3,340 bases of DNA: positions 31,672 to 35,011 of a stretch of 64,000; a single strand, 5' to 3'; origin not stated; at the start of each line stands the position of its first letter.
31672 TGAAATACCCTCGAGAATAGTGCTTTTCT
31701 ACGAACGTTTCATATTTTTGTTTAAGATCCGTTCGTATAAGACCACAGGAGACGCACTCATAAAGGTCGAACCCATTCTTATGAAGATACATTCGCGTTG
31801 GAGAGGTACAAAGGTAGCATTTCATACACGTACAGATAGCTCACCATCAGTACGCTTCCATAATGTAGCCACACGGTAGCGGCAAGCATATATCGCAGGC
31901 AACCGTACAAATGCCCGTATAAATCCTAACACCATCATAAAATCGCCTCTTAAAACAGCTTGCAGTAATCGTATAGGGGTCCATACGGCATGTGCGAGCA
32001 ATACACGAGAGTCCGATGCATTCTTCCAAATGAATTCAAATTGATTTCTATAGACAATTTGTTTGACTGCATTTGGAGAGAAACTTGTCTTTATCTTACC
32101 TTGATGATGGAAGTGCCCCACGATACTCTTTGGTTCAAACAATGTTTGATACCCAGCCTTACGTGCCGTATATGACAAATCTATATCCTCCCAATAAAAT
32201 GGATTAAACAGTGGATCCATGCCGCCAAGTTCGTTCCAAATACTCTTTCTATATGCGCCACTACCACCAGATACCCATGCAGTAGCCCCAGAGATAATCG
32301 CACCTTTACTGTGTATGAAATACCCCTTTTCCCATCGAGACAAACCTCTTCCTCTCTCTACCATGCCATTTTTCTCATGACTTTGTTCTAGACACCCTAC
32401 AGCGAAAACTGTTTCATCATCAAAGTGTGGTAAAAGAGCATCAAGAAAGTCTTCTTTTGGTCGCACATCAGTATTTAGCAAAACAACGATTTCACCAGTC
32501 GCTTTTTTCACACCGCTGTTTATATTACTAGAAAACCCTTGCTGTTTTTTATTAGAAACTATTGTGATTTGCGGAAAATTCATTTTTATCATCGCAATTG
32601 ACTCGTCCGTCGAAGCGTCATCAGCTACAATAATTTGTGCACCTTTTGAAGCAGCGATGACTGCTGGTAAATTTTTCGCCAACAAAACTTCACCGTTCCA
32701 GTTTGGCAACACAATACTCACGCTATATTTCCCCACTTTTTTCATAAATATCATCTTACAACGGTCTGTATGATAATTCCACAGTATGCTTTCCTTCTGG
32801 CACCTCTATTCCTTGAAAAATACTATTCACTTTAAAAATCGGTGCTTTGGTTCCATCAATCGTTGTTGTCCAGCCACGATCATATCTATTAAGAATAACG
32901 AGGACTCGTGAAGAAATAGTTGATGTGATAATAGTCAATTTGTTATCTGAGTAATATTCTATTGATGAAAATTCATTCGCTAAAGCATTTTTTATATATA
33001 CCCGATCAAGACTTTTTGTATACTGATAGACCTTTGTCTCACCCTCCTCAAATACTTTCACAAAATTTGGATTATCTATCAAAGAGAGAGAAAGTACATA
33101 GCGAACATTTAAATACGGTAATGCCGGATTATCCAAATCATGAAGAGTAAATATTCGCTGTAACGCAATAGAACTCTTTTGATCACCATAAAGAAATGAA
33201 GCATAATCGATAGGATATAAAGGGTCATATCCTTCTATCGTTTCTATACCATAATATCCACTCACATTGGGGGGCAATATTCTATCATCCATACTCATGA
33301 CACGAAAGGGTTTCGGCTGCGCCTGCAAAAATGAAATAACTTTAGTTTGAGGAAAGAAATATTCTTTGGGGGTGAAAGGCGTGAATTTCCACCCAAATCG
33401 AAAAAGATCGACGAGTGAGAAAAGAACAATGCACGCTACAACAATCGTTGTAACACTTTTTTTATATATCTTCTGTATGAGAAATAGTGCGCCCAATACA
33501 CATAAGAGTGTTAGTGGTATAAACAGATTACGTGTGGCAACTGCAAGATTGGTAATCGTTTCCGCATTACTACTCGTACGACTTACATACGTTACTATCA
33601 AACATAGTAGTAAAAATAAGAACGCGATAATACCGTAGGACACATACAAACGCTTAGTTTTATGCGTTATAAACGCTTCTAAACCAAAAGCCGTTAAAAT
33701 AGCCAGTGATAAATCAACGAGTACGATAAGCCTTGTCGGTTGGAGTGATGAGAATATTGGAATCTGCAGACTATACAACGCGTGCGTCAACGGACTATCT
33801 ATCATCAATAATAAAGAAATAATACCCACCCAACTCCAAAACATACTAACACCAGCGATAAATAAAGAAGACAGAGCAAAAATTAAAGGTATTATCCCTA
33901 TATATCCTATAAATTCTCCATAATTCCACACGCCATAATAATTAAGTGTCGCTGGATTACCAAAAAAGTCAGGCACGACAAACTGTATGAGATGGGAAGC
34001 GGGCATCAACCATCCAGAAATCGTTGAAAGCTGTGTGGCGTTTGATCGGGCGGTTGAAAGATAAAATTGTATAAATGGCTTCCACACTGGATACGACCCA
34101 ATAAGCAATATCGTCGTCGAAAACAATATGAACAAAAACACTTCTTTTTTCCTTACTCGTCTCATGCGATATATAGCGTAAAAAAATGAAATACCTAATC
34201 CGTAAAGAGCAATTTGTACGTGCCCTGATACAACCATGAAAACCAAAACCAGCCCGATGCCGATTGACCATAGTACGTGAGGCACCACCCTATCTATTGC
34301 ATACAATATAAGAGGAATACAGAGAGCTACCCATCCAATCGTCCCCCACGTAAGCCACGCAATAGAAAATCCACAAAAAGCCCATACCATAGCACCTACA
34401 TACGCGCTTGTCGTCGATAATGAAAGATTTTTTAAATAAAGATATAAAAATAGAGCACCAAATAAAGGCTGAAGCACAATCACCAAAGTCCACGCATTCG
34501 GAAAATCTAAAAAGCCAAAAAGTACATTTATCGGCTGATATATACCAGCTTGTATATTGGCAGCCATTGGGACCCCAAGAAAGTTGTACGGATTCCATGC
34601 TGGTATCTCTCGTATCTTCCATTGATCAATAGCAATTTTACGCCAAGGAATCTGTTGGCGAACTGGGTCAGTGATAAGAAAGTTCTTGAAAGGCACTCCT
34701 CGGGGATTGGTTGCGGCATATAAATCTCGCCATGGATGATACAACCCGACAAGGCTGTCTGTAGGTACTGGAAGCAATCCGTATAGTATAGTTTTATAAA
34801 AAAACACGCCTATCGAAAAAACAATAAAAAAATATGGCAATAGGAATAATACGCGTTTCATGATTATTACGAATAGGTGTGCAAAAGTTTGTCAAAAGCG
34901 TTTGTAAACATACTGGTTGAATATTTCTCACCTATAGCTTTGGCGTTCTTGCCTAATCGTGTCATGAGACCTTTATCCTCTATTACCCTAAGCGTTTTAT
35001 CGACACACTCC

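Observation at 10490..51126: An array of about 19 polytopic GT-C-type membrane glycosyltransferases from four or five families, in tandem paralog runs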

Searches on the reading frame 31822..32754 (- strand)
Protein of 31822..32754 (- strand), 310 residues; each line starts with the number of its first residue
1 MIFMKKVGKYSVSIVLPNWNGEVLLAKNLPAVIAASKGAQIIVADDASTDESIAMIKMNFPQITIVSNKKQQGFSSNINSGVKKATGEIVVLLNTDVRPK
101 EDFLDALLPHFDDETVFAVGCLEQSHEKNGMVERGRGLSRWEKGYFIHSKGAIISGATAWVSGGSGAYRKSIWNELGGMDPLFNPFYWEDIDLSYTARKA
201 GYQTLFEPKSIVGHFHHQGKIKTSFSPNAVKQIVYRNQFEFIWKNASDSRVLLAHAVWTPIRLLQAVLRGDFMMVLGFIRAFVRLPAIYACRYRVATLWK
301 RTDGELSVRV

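Call 6: search_protein_families(library=pfam, proteins=[window:31822-32754:-], max_evalue=0.001)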
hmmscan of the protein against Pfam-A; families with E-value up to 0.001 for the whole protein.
window:31822-32754:- (310 aa): 3 families
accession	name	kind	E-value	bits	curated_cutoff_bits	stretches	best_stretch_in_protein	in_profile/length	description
PF00535.33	Glycos_transf_2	-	3.6e-20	73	23.3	1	13-150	1-141/168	Glycosyl transferase family 2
PF13641.12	Glyco_tranf_2_3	-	1.6e-16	61.5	27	1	12-216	3-213/230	Glycosyltransferase like family 2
PF13632.12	Glyco_trans_2_3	-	5.4e-09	36.6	27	1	89-212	1-121/198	Glycosyl transferase family group 2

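Call 39: search_protein_families(library=ncbifam, proteins=[window:31822-32754:-], max_evalue=0.001)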
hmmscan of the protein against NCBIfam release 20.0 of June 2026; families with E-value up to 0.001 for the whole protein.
window:31822-32754:- (310 aa): 17 families
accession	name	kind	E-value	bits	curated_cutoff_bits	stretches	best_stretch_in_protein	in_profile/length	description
TIGR03965.1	mycofact_glyco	equivalog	1.5e-22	80.1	280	1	10-217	74-283/467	mycofactocin biosynthesis glycosyltransferase MftF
NF041875.1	EPS_EpsD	equivalog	1.2e-13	51.2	370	1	12-218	1-210/325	exopolysaccharide biosynthesis glycosyltransferase EpsD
TIGR03937.1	PgaC_IcaA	equivalog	4.5e-12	45.6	422.3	1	10-211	45-247/407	poly-beta-1,6-N-acetyl-D-glucosamine synthase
TIGR04283.1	glyco_like_mftF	equivalog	6.3e-12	45.6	182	1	12-135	1-120/221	TIGR04283 family arsenosugar biosynthesis glycosyltransferase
NF007482.0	PRK10073.1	equivalog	7.5e-10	38.3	423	1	10-100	6-99/334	glycosyltransferase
NF050050.1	ProtGlycPglI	equivalog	2e-07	30.7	500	1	12-122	4-120/306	GalNAc(5)-diNAcBac-PP-undecaprenol beta-1,3-glucosyltransferase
TIGR03472.1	HpnI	equivalog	1.2e-06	27.6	310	1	10-211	41-249/373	bacteriohopanetetrol glucosamine biosynthesis glycosyltransferase HpnI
NF038299.1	EPS_HpsN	equivalog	1.8e-06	27.1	425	1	11-114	2-109/317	hormogonium polysaccharide biosynthesis glycosyltransferase HpsN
NF047683.1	TeichurnBiosyTuaG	equivalog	2.2e-06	27.5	400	1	10-111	6-111/252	teichuronic acid biosynthesis protein TuaG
NF007986.1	PRK10714.1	equivalog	1.1e-05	24.6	529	1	11-107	7-111/316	undecaprenyl-phosphate 4-deoxy-4-formamido-L-arabinose transferase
TIGR01556.1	rhamnosyltran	subfamily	1.8e-05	24.1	200.55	1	37-121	20-110/281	rhamnosyltransferase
TIGR04195.1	S_glycosyl_SunS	equivalog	2e-05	23.6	350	1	36-98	81-143/421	SunS family peptide S-glycosyltransferase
NF041394.1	GtaseAglG_Halo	equivalog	3.4e-05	23.3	440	1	61-121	57-117/304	glucosyl-dolichyl phosphate glucuronosyltransferase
NF053739.1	GlytfEpsEBac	equivalog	7.9e-05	21.8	450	1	12-91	3-87/265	glycosyltransferase EpsE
TIGR03111.1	glyc2_xrt_Gpos1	hypoth_equivalog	0.00034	19.5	363.95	1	11-115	50-160/439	TIGR03111 family XrtG-associated glycosyltransferase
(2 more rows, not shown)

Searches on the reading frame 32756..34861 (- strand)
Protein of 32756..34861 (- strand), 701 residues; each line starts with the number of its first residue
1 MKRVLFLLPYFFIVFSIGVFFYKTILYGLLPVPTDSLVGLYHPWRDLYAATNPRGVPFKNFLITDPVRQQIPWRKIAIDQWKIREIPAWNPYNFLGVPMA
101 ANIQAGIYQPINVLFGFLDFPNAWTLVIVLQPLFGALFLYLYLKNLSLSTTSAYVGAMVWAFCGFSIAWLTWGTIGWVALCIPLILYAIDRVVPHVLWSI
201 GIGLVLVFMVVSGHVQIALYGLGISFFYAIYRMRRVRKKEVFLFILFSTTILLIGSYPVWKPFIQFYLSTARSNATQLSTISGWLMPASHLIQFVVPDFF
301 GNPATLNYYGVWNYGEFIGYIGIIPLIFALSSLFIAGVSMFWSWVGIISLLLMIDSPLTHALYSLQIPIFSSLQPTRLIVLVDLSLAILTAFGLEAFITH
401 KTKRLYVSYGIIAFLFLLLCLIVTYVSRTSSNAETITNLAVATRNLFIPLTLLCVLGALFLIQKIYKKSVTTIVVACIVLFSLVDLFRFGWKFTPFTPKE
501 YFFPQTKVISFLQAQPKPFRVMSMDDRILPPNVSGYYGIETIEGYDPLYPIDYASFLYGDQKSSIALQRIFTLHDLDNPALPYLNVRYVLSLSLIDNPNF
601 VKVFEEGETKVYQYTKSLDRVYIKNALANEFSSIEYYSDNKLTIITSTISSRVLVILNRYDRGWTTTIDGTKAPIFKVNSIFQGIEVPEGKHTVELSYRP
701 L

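Call 4: search_protein_families(library=pfam, proteins=[window:32756-34861:-], max_evalue=0.01)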
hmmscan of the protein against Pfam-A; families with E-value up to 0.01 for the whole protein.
window:32756-34861:- (701 aa): 1 family
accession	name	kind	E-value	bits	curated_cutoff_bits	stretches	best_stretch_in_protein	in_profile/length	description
PF09586.16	YfhO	-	1.1e-09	37.7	28.5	1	633-700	757-825/835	Bacterial membrane protein YfhO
